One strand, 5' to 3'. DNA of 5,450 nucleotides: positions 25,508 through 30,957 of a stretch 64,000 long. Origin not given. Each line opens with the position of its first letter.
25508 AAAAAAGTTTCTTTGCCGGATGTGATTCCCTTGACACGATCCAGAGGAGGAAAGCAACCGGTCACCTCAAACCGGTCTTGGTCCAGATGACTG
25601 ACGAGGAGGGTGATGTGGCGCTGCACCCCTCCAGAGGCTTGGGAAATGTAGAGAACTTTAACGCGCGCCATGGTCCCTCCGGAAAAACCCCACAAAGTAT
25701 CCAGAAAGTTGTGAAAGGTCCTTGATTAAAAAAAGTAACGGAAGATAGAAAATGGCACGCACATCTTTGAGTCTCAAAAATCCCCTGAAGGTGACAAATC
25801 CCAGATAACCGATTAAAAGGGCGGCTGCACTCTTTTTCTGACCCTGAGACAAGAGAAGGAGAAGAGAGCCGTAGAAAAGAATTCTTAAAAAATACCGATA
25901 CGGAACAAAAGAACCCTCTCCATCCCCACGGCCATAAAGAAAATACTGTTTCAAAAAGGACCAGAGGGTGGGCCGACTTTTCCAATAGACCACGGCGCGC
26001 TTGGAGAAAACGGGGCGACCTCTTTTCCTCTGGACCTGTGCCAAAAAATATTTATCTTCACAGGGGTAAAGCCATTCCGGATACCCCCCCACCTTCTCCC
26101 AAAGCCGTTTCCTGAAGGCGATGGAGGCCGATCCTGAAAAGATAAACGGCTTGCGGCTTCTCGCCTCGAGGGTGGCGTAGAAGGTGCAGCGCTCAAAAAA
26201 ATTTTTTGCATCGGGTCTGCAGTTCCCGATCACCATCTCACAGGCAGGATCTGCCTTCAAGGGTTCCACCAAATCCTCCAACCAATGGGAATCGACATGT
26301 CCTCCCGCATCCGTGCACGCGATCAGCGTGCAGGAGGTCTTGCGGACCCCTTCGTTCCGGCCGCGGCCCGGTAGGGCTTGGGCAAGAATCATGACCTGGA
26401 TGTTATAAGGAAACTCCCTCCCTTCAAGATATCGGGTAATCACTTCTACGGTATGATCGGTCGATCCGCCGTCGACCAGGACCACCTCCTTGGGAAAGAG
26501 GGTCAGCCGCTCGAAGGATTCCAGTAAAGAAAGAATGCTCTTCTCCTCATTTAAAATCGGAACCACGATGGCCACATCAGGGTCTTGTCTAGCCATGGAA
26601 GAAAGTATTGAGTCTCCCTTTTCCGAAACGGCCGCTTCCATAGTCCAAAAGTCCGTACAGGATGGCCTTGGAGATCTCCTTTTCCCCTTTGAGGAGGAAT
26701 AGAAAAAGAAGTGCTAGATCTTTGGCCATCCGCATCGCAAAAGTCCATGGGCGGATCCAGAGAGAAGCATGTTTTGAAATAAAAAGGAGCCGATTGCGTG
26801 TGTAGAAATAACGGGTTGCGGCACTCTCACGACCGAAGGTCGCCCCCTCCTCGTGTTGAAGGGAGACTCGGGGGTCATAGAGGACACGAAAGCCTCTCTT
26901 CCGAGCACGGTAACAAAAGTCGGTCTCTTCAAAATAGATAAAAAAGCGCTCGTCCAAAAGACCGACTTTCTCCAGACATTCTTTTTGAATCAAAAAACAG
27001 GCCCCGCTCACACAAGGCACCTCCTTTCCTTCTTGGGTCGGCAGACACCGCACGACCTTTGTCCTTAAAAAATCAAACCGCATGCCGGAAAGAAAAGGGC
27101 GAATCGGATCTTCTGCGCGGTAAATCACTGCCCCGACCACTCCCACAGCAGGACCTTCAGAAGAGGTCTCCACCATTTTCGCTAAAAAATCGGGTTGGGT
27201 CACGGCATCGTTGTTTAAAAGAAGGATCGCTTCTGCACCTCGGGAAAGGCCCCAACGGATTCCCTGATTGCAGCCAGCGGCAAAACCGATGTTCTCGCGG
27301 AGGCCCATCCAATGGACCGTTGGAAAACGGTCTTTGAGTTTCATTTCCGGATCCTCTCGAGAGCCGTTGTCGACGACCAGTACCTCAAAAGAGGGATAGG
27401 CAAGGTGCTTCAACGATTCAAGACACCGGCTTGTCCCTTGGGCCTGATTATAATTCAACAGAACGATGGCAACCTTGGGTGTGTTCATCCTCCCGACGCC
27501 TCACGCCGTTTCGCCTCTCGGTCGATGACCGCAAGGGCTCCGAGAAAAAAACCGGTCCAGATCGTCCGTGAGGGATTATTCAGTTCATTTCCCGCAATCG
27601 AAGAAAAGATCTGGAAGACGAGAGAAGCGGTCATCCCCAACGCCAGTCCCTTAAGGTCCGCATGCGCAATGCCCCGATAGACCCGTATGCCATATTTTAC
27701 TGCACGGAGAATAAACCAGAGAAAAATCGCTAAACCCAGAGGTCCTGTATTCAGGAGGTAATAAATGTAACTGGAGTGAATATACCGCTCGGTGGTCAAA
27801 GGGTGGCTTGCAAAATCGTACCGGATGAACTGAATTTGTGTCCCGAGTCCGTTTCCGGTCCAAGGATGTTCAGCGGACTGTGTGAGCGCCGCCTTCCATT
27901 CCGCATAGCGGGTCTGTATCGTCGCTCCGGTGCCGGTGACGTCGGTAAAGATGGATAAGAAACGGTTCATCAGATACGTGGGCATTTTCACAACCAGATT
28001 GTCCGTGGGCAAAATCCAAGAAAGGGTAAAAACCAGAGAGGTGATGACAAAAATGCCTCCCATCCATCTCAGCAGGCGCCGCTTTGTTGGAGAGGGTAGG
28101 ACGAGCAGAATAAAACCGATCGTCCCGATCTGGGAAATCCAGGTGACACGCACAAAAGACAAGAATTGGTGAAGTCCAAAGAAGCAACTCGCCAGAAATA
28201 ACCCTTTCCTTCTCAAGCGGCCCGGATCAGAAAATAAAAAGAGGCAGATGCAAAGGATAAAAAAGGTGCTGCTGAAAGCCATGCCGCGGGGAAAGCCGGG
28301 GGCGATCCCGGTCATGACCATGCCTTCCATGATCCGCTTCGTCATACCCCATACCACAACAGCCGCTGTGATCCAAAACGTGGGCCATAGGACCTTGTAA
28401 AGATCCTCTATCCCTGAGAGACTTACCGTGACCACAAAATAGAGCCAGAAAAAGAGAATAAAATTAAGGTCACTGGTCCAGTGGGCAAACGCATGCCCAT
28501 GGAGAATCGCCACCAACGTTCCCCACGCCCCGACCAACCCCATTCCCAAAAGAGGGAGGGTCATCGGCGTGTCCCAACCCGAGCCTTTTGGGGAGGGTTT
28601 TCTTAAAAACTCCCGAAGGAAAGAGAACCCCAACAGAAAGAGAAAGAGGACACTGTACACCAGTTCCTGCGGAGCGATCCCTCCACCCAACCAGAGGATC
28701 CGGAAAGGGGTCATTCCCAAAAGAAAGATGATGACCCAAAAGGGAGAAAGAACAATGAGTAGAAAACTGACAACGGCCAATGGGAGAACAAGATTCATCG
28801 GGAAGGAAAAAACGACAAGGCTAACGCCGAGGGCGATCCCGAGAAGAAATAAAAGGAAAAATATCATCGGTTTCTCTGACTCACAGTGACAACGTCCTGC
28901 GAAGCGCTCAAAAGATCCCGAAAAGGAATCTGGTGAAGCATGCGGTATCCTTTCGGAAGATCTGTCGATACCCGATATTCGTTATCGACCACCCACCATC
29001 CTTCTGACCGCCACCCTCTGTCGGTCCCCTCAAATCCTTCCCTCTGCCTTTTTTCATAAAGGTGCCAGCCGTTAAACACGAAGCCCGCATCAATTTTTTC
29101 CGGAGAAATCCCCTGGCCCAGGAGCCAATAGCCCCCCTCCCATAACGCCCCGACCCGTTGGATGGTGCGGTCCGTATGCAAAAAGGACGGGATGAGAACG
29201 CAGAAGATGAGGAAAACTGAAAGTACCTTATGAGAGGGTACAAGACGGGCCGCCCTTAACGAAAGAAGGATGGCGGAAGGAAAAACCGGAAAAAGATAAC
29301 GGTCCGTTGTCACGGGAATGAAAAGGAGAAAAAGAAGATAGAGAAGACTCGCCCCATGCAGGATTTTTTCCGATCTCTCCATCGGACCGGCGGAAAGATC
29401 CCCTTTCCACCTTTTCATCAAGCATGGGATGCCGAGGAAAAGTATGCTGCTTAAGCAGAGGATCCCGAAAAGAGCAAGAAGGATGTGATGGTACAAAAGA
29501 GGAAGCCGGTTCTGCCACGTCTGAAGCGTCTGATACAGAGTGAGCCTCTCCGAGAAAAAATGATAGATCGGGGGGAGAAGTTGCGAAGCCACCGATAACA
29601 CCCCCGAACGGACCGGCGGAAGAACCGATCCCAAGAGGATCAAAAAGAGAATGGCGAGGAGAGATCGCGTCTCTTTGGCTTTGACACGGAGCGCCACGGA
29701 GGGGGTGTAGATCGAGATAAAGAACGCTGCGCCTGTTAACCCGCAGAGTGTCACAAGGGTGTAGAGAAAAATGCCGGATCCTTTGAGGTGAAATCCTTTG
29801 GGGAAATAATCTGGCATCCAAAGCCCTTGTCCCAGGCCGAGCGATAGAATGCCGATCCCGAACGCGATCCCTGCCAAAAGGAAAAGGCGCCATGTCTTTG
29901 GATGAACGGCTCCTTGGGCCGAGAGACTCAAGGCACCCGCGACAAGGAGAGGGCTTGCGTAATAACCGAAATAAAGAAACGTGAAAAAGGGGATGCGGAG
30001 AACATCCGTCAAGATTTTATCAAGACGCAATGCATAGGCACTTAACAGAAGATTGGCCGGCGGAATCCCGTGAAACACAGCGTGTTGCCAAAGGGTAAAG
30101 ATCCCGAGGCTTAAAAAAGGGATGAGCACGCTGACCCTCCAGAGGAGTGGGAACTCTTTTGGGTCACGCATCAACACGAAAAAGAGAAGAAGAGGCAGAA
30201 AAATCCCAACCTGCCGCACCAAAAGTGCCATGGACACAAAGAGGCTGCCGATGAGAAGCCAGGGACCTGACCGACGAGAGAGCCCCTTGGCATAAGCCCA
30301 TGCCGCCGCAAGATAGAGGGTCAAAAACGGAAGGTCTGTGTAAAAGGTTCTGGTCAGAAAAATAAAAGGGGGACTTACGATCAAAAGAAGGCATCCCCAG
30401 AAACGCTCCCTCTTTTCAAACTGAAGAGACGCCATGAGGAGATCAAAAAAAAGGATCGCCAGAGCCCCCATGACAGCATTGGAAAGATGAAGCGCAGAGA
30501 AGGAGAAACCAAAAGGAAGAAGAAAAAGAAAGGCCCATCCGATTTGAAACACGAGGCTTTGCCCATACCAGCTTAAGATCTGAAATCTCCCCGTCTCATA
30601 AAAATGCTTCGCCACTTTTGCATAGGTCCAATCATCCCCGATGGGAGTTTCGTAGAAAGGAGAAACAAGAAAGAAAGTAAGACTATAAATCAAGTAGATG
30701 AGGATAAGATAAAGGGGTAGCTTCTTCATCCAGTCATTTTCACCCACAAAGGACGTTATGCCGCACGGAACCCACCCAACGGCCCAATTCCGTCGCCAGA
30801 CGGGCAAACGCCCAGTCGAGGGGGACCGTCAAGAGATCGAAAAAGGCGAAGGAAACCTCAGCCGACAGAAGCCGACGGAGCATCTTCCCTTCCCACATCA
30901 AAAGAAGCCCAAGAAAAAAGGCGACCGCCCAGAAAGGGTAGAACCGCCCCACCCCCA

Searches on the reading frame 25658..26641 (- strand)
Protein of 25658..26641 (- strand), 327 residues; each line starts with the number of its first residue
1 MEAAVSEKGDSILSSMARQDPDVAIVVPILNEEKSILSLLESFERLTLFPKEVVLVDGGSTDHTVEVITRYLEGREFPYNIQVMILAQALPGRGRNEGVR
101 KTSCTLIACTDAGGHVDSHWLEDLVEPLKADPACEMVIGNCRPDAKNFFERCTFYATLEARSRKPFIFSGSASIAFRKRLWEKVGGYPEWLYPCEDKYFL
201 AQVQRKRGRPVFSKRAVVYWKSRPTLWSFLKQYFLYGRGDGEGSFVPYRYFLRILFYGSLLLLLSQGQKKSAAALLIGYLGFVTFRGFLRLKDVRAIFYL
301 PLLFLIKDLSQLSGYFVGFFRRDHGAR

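Call 16: search_protein_families(library=pfam, proteins=[window:25658-26641:-], max_evalue=0.001)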
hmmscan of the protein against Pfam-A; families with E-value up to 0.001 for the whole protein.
window:25658-26641:- (327 aa): 4 families
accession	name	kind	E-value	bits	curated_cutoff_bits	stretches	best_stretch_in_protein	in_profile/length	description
PF00535.33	Glycos_transf_2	-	8.2e-20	71.8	23.3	1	25-152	2-128/168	Glycosyl transferase family 2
PF13632.12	Glyco_trans_2_3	-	9.4e-07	29.3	27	1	107-278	2-175/198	Glycosyl transferase family group 2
PF13641.12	Glyco_tranf_2_3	-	2.4e-06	28.2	27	1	21-232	1-223/230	Glycosyltransferase like family 2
PF10111.15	Glyco_tranf_2_2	-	0.00016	21.7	27.3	0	26-122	3-100/276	Glycosyltransferase like family 2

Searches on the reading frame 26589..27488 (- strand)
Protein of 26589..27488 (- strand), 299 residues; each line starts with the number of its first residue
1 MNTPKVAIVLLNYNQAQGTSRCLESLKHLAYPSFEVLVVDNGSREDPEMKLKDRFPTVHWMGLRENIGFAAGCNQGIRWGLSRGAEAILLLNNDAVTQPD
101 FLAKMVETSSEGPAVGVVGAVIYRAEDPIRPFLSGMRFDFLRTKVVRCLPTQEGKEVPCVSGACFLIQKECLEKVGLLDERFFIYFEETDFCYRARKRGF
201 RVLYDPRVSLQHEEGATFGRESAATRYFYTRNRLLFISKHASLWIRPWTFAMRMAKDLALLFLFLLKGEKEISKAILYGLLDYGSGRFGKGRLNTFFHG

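Call 16: search_protein_families(library=pfam, proteins=[window:26589-27488:-], max_evalue=0.001)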
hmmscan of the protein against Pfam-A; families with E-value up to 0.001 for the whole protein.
window:26589-27488:- (299 aa): 4 families
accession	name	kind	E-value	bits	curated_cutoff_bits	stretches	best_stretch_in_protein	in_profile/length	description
PF13641.12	Glyco_tranf_2_3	-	3.8e-20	73.3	27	1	4-218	1-217/230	Glycosyltransferase like family 2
PF00535.33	Glycos_transf_2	-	2.1e-17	64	23.3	1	8-175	2-167/168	Glycosyl transferase family 2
PF13632.12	Glyco_trans_2_3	-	2.3e-09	37.8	27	1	88-259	2-175/198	Glycosyl transferase family group 2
PF13506.12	Glyco_transf_21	-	0.00058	19.8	21.7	1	87-214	33-156/174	Glycosyl transferase family 21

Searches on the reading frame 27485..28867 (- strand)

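Call 16: search_protein_families(library=pfam, proteins=[window:27485-28867:-], max_evalue=0.001)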
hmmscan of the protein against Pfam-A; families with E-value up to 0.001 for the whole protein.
window:27485-28867:- (460 aa): 1 family
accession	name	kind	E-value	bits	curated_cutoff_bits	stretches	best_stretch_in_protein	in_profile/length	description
PF04932.20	Wzy_C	-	7e-13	49.1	31.7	1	235-383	11-149/149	O-Antigen ligase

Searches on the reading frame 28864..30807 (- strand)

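Call 16: search_protein_families(library=pfam, proteins=[window:28864-30807:-], max_evalue=0.001)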
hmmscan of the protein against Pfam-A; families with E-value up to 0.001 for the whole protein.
window:28864-30807:- (647 aa): 1 family
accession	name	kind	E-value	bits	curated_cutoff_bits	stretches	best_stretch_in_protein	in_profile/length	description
PF13231.12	PMT_2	-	3.7e-08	34.2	26.1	1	95-215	13-133/160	Dolichyl-phosphate-mannose-protein mannosyltransferase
